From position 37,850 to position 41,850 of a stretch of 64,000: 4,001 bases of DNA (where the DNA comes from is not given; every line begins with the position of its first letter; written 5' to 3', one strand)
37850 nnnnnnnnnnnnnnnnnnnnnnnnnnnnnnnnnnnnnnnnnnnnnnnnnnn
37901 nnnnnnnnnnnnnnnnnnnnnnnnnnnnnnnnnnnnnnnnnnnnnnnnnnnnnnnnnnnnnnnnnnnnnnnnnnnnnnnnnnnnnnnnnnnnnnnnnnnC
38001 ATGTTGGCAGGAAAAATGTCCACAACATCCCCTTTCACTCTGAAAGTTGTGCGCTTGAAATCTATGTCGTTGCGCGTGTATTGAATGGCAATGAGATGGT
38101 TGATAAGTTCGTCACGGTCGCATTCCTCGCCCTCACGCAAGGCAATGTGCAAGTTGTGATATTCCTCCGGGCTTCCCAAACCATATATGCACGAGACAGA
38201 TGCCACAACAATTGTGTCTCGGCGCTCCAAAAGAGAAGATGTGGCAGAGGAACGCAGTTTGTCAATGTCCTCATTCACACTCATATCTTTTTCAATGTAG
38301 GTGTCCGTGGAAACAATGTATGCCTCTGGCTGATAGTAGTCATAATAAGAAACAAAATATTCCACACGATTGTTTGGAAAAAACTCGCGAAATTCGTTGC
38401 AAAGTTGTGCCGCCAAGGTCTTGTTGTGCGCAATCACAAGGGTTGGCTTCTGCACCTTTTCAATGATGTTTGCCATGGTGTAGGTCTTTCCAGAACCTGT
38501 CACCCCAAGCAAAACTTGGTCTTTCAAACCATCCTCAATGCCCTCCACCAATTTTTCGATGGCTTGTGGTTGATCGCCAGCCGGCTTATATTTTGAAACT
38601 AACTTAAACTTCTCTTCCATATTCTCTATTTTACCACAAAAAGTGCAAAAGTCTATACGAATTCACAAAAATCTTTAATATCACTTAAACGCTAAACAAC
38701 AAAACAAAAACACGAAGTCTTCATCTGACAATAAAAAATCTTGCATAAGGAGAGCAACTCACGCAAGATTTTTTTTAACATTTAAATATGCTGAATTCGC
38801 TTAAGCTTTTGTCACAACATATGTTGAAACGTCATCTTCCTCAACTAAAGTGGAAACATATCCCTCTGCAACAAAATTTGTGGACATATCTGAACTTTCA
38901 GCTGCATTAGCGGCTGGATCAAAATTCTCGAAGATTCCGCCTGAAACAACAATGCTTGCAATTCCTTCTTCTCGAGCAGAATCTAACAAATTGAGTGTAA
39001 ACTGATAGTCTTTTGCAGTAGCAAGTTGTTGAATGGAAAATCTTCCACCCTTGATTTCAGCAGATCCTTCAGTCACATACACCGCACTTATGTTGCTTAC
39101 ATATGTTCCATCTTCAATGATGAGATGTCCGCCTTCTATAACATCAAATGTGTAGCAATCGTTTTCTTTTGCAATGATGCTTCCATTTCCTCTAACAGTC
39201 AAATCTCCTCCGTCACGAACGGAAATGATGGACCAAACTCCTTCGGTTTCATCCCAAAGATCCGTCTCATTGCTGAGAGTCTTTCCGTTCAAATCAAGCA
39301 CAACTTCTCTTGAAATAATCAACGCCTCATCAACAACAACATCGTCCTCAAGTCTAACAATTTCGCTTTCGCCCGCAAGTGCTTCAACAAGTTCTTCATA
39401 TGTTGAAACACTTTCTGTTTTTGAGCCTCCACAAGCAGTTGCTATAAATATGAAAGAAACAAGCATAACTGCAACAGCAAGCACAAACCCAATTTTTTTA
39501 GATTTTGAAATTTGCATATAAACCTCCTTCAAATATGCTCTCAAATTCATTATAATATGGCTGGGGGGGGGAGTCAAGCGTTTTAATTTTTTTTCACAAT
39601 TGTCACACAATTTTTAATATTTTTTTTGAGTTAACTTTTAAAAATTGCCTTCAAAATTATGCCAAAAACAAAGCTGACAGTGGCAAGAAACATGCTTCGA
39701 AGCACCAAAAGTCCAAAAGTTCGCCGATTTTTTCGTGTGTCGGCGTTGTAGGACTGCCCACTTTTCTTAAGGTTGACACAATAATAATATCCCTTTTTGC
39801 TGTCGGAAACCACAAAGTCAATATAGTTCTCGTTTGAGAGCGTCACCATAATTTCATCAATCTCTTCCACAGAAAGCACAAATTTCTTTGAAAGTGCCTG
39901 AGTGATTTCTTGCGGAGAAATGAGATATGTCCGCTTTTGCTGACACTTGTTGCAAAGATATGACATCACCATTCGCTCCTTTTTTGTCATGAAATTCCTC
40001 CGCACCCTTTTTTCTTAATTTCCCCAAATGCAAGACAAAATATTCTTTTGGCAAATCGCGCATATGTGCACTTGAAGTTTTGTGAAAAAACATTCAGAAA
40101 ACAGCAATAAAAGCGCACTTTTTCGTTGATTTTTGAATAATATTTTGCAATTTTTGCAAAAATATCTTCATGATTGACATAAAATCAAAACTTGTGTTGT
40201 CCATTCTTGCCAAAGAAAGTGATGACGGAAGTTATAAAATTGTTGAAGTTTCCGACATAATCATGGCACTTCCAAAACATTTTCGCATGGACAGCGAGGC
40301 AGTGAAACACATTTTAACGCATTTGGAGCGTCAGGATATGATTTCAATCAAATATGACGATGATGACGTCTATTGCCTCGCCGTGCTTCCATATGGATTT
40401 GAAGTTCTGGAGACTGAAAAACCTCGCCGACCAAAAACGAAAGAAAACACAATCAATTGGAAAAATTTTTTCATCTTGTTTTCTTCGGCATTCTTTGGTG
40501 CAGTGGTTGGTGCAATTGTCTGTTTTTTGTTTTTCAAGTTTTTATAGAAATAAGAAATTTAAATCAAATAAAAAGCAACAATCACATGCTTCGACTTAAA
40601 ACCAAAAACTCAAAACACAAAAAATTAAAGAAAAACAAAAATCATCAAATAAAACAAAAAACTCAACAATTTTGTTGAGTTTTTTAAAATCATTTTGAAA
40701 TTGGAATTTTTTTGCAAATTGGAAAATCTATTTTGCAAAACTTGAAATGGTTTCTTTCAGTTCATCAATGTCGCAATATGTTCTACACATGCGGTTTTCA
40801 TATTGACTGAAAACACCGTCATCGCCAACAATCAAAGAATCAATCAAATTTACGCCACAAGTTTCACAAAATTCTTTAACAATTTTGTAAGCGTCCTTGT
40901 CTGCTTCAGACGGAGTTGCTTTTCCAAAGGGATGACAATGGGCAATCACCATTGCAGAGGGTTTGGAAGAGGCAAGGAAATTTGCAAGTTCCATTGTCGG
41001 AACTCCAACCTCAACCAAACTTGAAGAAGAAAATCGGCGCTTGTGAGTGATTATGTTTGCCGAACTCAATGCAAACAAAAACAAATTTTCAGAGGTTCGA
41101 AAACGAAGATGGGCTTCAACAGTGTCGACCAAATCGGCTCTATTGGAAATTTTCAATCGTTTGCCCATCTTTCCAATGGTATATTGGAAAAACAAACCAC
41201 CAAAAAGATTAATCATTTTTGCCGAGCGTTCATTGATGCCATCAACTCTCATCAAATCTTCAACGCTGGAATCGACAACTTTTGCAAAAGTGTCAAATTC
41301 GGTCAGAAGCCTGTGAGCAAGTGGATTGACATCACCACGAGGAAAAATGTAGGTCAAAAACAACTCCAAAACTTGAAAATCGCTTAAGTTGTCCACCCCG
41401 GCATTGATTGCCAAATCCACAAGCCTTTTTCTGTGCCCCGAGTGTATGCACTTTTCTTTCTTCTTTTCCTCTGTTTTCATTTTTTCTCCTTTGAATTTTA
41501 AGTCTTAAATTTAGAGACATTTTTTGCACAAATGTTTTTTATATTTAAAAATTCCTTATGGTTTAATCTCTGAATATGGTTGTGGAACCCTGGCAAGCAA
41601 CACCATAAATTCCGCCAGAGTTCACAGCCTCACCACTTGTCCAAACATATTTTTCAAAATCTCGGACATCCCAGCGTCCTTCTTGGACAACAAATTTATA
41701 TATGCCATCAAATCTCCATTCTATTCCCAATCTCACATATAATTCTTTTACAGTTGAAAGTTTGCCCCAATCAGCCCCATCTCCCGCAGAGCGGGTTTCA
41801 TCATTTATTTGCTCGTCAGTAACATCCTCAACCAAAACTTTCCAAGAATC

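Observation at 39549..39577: G9/C9 homopolymer exactly inside the -35/-10 spacer of a surface-lipoprotein promoter (phase-variation switch candidate)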

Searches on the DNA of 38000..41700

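Call 44: search_rna_families(source=window, start=38000, end=41700, threshold=evalue, max_evalue=1)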
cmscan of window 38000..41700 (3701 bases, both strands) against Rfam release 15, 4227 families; matches with E-value up to 1: 3.
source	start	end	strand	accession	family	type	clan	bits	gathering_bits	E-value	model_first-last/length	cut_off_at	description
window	40656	40684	+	RF04340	Plastid-psbJ-4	Cis-reg;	CL00152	28.2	55.2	0.037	1-65/65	no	Plastid-psbJ-4 3UTR RNA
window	40656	40714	-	RF02427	SpF10_sRNA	Gene; sRNA;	-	22.7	60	0.47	1-57/57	no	Streptococcus sRNA SpF10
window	41345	41467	-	RF01219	snoR100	Gene; snRNA; snoRNA; HACA-box;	-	20.8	50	0.9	1-116/116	no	Small nucleolar RNA snoR100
